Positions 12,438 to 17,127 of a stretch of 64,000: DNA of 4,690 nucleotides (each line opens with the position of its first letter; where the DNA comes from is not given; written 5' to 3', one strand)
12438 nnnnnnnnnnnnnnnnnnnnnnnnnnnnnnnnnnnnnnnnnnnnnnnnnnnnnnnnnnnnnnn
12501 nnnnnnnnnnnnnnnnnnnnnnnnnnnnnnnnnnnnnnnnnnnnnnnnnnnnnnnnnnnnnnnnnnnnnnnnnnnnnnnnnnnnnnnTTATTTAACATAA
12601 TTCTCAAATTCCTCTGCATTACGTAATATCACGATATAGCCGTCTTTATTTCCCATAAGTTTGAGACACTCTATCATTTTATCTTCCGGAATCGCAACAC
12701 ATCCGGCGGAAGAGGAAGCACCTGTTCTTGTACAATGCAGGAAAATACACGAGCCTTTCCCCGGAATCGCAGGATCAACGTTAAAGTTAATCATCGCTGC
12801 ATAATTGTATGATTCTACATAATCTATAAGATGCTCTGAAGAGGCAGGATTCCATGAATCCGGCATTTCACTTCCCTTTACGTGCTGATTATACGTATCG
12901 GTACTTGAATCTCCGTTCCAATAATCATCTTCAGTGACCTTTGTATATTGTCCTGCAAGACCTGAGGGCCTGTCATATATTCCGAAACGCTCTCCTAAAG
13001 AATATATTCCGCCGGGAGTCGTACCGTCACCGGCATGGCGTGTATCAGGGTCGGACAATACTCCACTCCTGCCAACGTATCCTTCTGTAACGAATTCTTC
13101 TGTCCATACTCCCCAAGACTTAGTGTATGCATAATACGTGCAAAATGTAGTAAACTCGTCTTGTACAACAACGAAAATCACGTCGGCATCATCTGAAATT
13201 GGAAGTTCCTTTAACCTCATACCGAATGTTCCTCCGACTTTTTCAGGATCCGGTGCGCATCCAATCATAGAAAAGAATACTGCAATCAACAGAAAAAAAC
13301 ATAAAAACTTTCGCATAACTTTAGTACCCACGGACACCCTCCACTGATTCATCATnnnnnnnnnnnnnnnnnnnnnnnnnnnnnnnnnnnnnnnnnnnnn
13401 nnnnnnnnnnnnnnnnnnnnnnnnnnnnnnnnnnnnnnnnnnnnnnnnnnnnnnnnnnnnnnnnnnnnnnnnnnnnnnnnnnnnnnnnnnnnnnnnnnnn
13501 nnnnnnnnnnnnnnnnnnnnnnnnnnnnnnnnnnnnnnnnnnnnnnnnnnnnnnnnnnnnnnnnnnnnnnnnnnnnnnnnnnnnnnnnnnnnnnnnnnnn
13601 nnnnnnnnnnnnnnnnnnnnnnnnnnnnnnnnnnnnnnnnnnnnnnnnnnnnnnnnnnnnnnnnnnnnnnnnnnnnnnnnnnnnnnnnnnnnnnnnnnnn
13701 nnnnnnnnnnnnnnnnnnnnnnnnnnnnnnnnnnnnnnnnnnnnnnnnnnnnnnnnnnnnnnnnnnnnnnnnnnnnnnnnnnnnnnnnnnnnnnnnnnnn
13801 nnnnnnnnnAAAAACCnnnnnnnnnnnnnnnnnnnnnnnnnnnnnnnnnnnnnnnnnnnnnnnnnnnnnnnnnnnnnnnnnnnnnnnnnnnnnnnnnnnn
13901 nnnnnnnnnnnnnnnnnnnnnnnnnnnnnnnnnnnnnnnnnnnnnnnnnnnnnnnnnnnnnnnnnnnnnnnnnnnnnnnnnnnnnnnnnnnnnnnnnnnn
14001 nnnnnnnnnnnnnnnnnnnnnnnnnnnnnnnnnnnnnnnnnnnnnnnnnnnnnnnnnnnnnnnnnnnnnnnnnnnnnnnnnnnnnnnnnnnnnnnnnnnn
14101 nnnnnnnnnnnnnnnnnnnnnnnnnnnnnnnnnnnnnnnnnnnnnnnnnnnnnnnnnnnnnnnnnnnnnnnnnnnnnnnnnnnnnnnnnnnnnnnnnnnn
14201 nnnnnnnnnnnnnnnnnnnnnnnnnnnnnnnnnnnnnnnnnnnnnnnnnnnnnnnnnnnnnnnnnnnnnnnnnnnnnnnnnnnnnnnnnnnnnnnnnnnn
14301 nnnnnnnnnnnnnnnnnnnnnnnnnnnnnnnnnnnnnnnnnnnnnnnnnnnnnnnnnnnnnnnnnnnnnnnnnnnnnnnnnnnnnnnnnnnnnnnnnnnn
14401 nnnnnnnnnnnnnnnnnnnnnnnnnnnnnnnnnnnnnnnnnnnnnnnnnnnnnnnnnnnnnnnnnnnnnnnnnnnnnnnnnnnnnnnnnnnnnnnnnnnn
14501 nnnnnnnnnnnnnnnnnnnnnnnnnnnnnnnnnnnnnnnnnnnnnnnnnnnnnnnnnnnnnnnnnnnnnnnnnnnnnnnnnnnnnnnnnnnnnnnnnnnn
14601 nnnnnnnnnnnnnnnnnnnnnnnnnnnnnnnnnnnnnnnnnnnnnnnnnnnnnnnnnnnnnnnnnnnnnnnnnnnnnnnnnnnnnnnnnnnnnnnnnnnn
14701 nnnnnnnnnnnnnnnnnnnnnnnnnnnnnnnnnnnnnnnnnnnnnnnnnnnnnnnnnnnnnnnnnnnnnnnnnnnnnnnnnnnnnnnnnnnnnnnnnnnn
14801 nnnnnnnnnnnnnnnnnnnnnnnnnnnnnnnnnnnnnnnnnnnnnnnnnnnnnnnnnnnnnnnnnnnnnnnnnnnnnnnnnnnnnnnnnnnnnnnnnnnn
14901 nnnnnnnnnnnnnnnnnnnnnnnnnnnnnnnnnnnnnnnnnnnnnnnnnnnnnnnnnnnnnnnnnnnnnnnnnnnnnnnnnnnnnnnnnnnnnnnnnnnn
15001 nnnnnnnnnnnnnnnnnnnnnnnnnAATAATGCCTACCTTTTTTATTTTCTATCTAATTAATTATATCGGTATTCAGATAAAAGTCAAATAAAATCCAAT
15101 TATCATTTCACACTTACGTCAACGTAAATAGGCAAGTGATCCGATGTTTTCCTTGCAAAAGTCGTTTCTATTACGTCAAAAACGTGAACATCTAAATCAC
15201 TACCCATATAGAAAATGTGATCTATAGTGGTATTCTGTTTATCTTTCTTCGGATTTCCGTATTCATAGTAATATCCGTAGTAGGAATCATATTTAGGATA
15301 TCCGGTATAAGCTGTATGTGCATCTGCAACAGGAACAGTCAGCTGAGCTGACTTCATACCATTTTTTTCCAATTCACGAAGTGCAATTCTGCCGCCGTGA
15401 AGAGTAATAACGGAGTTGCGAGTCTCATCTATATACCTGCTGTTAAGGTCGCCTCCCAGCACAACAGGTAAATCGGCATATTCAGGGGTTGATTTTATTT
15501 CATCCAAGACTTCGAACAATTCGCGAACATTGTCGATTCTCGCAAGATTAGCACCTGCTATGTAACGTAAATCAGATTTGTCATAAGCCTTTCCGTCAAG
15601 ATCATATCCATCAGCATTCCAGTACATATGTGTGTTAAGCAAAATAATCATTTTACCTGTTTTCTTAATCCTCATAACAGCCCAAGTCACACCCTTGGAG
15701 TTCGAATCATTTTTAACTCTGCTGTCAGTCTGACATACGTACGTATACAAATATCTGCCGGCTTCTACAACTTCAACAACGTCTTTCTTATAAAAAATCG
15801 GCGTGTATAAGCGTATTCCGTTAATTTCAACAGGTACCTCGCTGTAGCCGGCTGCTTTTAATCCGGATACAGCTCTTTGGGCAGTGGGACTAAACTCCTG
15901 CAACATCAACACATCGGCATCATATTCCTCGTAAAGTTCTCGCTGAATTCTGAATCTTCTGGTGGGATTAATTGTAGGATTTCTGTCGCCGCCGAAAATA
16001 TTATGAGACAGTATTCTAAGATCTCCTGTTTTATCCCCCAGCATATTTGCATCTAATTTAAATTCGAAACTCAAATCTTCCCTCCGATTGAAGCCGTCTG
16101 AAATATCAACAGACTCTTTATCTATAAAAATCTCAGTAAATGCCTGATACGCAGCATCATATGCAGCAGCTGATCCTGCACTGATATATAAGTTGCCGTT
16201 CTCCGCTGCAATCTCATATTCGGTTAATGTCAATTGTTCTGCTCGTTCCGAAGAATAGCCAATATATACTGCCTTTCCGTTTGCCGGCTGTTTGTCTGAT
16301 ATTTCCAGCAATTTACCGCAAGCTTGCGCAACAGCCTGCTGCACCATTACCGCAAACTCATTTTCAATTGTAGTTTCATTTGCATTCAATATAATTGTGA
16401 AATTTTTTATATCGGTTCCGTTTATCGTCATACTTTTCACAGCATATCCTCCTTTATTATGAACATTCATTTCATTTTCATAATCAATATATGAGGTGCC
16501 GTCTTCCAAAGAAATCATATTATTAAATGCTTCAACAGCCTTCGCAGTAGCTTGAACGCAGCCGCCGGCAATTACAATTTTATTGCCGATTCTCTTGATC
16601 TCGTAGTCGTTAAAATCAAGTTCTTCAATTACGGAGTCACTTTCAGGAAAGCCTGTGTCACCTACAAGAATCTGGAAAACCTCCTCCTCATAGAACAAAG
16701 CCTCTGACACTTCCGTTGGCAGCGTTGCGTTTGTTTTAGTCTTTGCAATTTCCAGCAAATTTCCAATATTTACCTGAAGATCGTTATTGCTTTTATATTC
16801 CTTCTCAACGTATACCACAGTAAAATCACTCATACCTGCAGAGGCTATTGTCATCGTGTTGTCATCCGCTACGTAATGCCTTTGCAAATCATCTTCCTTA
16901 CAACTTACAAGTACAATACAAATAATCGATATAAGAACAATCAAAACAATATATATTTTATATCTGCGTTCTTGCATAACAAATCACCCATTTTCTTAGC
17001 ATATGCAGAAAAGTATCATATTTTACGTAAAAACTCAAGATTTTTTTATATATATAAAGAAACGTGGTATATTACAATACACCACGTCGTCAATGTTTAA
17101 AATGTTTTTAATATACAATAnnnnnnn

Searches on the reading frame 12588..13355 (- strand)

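Call 57: search_protein_families(library=pfam, proteins=[window:12588-13355:-], max_evalue=0.1)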
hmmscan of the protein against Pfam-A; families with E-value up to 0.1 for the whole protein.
window:12588-13355:- (255 aa): 1 family
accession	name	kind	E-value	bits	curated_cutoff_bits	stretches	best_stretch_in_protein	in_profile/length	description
PF03734.19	YkuD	-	2.5e-07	31.8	23.4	1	75-234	16-138/146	L,D-transpeptidase catalytic domain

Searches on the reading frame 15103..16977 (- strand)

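Call 57: search_protein_families(library=pfam, proteins=[window:15103-16977:-], max_evalue=0.1)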
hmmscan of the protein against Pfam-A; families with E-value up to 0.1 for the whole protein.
window:15103-16977:- (624 aa): 1 family
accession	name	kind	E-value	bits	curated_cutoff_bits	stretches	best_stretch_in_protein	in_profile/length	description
PF03372.29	Exo_endo_phos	-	8.8e-11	42.4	24.5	1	323-614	1-225/225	Endonuclease/Exonuclease/phosphatase family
